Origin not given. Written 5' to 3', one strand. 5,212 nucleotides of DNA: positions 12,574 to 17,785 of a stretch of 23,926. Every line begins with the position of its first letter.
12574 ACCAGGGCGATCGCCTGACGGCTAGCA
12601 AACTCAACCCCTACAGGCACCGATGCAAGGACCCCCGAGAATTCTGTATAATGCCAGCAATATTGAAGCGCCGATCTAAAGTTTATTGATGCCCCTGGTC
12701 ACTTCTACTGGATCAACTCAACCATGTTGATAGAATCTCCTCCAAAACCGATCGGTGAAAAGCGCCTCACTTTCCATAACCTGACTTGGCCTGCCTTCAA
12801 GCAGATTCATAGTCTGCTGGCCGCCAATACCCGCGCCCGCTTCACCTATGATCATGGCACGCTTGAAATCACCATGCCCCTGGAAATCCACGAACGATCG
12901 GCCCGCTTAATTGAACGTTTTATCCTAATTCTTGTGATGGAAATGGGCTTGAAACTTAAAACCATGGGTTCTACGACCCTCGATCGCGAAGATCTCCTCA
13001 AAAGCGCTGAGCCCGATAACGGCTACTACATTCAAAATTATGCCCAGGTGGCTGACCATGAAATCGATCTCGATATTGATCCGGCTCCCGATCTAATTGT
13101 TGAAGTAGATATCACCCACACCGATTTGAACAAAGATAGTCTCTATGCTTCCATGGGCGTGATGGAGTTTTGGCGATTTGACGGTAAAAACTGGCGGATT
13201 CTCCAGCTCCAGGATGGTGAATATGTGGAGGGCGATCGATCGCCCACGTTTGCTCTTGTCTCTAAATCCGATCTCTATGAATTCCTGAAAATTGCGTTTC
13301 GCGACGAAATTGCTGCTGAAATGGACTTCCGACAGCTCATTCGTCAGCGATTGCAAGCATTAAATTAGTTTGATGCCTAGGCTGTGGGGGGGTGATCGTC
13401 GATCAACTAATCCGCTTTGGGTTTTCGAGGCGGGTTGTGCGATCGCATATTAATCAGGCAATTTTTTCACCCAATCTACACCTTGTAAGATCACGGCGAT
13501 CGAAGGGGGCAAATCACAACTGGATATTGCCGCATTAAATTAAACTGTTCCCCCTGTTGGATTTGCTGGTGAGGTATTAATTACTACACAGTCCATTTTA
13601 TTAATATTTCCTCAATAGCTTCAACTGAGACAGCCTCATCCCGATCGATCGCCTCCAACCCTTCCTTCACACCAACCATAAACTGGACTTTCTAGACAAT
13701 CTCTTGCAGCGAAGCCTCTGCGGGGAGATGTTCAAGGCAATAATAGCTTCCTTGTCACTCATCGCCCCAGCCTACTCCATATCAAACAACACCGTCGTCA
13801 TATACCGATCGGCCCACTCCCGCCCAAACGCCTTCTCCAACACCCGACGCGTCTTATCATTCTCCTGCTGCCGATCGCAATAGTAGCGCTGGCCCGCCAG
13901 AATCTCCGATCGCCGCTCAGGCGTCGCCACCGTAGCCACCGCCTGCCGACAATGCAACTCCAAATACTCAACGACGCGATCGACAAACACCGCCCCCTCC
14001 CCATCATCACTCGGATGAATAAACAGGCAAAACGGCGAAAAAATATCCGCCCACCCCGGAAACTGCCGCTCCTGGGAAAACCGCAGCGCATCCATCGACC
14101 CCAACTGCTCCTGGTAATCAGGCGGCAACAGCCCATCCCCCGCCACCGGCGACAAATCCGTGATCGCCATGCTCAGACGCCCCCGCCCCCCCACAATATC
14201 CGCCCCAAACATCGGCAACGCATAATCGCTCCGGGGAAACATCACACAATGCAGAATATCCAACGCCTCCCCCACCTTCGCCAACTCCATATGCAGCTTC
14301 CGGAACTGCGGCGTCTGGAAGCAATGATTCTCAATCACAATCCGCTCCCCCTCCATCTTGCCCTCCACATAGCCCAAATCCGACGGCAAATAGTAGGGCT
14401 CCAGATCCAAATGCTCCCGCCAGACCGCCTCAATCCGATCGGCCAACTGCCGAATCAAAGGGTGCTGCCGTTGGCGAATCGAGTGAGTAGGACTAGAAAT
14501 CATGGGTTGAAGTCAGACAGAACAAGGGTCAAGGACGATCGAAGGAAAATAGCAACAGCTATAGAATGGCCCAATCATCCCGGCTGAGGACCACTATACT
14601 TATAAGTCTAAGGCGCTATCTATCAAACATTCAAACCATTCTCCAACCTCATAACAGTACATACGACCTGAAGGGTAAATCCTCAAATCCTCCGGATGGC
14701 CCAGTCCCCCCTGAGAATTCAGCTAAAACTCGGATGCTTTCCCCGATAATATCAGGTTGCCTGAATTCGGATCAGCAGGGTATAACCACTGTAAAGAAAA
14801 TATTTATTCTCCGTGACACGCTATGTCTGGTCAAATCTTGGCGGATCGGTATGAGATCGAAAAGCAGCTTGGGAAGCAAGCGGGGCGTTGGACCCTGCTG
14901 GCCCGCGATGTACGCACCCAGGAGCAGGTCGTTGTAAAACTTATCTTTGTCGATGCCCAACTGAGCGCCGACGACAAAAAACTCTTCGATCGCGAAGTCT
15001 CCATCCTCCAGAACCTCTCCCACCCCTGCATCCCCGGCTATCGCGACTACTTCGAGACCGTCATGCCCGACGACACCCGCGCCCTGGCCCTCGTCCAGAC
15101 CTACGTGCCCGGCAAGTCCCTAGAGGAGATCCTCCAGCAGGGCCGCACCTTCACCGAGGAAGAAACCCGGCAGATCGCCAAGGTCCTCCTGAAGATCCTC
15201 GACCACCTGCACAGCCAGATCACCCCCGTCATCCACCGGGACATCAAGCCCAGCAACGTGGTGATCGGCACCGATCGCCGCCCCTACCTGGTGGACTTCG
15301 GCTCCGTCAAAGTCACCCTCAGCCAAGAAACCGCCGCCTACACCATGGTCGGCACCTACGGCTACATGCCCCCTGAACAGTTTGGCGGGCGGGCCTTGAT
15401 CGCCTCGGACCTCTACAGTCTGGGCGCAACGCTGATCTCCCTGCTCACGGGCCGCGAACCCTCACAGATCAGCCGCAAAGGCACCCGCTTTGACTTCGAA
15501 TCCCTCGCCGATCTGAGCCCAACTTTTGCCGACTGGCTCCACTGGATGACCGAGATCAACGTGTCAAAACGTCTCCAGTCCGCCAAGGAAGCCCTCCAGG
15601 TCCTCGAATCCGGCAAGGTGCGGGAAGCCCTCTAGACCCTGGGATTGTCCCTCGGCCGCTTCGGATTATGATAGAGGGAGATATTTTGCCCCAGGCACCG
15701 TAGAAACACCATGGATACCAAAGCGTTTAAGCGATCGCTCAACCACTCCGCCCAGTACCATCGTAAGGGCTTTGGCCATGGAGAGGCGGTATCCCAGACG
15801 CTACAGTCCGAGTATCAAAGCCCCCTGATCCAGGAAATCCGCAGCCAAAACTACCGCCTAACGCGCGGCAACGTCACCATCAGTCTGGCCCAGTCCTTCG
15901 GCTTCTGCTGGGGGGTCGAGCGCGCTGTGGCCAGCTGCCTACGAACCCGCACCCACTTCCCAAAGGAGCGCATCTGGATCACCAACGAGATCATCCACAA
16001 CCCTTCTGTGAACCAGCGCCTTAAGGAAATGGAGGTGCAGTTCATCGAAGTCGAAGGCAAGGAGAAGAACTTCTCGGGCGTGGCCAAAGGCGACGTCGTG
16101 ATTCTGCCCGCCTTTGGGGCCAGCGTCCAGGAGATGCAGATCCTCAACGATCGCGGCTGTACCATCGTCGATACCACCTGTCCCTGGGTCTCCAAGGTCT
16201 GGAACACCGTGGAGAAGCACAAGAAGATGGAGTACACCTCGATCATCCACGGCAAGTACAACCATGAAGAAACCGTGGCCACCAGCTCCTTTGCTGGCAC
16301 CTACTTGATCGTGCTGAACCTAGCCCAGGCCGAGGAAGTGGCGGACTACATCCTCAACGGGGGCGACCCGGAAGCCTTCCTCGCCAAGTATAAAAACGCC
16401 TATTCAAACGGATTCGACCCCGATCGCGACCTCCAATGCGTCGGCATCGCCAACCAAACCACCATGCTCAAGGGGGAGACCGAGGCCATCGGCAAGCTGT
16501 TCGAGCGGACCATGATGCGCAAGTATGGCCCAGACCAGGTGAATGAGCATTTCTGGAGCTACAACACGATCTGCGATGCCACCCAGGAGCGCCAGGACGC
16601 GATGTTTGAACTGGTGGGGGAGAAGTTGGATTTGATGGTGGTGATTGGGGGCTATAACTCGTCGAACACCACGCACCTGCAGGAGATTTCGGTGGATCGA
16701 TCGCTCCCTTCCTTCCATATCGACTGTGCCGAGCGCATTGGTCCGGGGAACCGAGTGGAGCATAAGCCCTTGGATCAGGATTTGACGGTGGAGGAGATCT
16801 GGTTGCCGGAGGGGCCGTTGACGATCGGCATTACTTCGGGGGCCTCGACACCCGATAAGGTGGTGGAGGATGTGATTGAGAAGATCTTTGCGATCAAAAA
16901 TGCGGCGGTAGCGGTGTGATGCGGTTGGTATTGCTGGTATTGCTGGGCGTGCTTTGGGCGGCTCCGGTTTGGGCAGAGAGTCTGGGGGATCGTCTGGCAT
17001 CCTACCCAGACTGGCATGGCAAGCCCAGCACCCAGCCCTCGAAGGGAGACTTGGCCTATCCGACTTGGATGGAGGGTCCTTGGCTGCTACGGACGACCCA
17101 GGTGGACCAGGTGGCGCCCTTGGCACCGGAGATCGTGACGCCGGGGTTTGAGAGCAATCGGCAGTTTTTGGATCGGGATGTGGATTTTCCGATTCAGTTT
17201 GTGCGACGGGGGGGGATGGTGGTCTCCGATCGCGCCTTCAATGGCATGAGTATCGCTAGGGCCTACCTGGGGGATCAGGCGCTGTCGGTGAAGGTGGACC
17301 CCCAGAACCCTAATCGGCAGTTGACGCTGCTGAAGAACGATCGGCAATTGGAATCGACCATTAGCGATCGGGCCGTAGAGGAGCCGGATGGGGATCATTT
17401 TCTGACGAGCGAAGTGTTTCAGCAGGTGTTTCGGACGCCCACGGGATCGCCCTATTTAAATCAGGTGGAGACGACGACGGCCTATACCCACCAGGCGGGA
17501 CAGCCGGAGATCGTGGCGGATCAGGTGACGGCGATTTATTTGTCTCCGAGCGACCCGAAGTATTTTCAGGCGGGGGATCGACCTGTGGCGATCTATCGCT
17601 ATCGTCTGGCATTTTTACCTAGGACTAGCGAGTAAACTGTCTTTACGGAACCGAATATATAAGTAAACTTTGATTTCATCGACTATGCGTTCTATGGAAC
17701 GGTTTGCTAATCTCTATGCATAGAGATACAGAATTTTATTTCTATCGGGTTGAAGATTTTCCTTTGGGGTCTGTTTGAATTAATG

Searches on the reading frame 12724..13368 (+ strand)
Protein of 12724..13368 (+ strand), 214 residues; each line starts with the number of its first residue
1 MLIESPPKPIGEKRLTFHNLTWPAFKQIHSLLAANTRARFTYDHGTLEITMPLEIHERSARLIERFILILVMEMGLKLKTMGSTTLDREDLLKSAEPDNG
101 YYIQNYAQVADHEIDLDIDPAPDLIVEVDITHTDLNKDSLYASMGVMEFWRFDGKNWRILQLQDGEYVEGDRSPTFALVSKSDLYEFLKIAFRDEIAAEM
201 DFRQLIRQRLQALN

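Call 12: search_protein_families(library=pfam, proteins=[window:12724-13368:+], max_evalue=0.01)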
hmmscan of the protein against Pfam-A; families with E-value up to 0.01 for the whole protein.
window:12724-13368:+ (214 aa): 1 family
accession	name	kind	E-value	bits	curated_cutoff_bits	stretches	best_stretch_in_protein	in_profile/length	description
PF05685.18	Uma2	-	9e-15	55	27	1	27-169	6-148/172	Putative restriction endonuclease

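Call 56: search_protein_families(library=padloc, proteins=[window:12724-13365:+], max_evalue=0.01)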
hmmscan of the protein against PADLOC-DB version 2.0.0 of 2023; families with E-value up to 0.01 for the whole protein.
window:12724-13365:+ (214 aa): 3 families
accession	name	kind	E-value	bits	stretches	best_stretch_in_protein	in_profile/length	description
PDLC04943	PDC-S17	-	6.9e-33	111.7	1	8-208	11-197/199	-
PDLC04833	PDC-S03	-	0.0022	15.5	1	54-170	55-179/207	-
PDLC04832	PDC-S03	-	0.008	13.9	1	118-157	102-145/188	-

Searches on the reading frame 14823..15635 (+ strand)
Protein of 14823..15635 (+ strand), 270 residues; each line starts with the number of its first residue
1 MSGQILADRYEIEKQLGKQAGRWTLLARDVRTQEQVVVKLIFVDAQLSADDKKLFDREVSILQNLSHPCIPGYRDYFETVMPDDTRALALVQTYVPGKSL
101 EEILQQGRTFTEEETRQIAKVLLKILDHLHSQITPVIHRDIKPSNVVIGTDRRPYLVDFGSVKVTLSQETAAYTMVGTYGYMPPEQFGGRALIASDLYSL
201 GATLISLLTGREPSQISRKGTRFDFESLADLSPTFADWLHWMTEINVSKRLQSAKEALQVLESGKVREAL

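Call 12: search_protein_families(library=pfam, proteins=[window:14823-15635:+], max_evalue=0.01)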
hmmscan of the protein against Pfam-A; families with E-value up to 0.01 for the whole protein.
window:14823-15635:+ (270 aa): 5 families
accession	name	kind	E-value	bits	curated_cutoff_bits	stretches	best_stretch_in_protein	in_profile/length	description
PF00069.31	Pkinase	-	2.1e-40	139.2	31.7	1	10-259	1-259/263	Protein kinase domain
PF07714.23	PK_Tyr_Ser-Thr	-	1.5e-15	57.7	23.1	1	28-215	23-206/258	Protein tyrosine and serine/threonine kinase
PF03109.22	ABC1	-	0.00017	21.2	22.9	1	79-165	134-217/244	ABC1 atypical kinase-like domain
PF01636.29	APH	-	0.00022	21.5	23.2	0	121-163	154-198/239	Phosphotransferase enzyme family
PF06293.20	Kdo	-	0.0053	16.6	21.3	1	56-159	59-166/207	Lipopolysaccharide kinase (Kdo/WaaP) family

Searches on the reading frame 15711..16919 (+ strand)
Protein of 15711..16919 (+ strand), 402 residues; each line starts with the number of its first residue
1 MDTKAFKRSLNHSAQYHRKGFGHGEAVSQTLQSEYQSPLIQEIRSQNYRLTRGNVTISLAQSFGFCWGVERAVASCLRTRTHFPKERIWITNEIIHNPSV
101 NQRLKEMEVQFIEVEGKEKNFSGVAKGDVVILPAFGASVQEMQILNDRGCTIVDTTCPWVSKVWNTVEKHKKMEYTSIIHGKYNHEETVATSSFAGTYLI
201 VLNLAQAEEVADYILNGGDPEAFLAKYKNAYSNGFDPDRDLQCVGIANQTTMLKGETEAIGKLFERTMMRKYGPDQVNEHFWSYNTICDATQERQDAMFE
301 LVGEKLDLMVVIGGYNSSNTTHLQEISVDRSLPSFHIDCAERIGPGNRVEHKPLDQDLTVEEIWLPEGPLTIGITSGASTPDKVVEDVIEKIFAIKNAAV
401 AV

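Call 12: search_protein_families(library=pfam, proteins=[window:15711-16919:+], max_evalue=0.01)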
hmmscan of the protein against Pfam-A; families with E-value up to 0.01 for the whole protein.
window:15711-16919:+ (402 aa): 1 family
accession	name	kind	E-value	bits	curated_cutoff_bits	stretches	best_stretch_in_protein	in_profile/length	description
PF02401.23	LYTB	-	1.5e-75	254.4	24.5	1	57-392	1-266/267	LytB protein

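Call 48: find_encoding_contigs(protein=window:15711-16919:+, flank=10000, max_places=6)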
Protein window:15711-16919:+ (402 aa): no gene with exactly this product is on record in the collection.

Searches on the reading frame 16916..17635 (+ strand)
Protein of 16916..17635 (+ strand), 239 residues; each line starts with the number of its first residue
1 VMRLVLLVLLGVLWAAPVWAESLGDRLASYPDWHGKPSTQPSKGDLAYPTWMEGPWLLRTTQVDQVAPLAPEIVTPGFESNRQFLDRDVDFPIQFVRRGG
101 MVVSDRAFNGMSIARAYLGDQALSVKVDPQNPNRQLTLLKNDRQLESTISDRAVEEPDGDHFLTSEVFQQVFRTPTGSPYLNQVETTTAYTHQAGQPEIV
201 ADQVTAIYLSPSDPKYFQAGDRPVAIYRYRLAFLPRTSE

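Call 12: search_protein_families(library=pfam, proteins=[window:16916-17635:+], max_evalue=0.01)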
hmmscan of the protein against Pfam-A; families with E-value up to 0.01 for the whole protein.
window:16916-17635:+ (239 aa): 1 family
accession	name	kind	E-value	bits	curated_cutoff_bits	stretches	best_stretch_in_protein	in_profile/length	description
PF20670.3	DUF6816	-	1e-51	176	26.8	1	43-234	4-215/218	Domain of unknown function (DUF6816)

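Call 52: find_homologous_proteins(query=window:16916-17632:+, max_evalue=1e-30)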
Query window:16916-17632:+ (239 aa): 2321 proteins with E <= 1e-30 among 2988 candidates; the best 120 are listed.
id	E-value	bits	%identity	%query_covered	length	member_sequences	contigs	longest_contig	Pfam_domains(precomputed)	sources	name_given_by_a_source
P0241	1.0e-146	505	92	100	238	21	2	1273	PF20670.4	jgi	jgi:hypothetical protein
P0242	2.6e-134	464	89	90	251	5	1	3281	PF20670.4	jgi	jgi:hypothetical protein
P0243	8.1e-112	391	74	98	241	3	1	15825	PF20670.4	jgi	jgi:hypothetical protein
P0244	6.3e-111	388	74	97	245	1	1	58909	PF20670.4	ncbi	-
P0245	1.4e-91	324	63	98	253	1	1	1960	PF20670.4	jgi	jgi:hypothetical protein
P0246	1.1e-89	318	63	97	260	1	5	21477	PF20670.4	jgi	jgi:hypothetical protein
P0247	7.4e-89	316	61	98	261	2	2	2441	PF20670.4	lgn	-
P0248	1.3e-87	311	58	96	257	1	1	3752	PF20670.4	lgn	-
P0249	1.5e-86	308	54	97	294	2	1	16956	PF20670.4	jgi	jgi:hypothetical protein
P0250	1.6e-86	308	59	97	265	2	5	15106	PF20670.4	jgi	jgi:hypothetical protein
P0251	1.1e-85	305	62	98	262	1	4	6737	PF20670.4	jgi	jgi:hypothetical protein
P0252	6.4e-85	303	61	98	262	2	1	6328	PF20670.4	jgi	jgi:hypothetical protein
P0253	8.2e-85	302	59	96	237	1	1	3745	PF20670.4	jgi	-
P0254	8.7e-85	302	59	100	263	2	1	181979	PF20670.4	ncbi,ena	-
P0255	1.1e-84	302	62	97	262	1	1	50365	PF20670.4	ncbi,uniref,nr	ncbi:hypothetical protein IQ266_12585 [filamentous cyanobacterium LEGE 11480]|uniref:DUF6816 domain-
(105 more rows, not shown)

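Call 53: find_encoding_contigs(protein=P0242, flank=10000, max_places=4)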
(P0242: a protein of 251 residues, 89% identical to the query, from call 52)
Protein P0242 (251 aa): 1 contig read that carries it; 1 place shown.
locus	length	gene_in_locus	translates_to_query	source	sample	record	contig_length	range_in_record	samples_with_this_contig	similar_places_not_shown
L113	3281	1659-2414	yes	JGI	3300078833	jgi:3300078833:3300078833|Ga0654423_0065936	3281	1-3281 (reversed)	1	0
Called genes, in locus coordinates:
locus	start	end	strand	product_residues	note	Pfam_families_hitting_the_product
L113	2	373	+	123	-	?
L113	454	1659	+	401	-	PF02401:LYTB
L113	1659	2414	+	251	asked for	PF20670:DUF6816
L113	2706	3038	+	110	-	-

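Call 54: find_encoding_contigs(protein=P0244, flank=10000, max_places=3)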
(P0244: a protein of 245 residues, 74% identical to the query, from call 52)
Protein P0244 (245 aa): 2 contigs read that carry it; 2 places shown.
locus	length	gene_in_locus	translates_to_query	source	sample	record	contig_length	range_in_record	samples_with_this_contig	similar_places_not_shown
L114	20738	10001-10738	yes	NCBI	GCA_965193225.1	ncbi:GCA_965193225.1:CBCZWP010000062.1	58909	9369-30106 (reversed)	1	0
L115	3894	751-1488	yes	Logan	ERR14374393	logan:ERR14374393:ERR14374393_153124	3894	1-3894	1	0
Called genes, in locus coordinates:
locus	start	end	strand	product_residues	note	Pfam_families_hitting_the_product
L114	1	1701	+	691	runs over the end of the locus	PF05226:CHASE2, PF00211:Guanylate_cyc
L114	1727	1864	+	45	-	-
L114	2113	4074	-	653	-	PF01368:DHH, PF02272:DHHA1, PF17768:RecJ_OB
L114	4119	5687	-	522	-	PF02142:MGS, PF01808:AICARFT_IMPCHas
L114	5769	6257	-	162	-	-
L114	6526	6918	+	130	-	PF01627:Hpt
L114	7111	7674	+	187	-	PF01209:Ubie_methyltran, PF13489:Methyltransf_23, PF13847:Methyltransf_31, PF08241:Methyltransf_11, PF08242:Methyltransf_12, PF13649:Methyltransf_25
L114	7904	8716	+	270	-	PF00069:Pkinase, PF07714:PK_Tyr_Ser-Thr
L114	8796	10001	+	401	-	PF02401:LYTB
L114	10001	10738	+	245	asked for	PF20670:DUF6816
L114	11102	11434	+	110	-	-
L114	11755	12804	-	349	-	PF01656:CbiA, PF13614:AAA_31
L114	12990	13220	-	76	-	-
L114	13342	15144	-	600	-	PF00587:tRNA-synt_2b, PF04073:tRNA_edit, PF03129:HGTP_anticodon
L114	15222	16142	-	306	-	-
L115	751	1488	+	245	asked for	PF20670:DUF6816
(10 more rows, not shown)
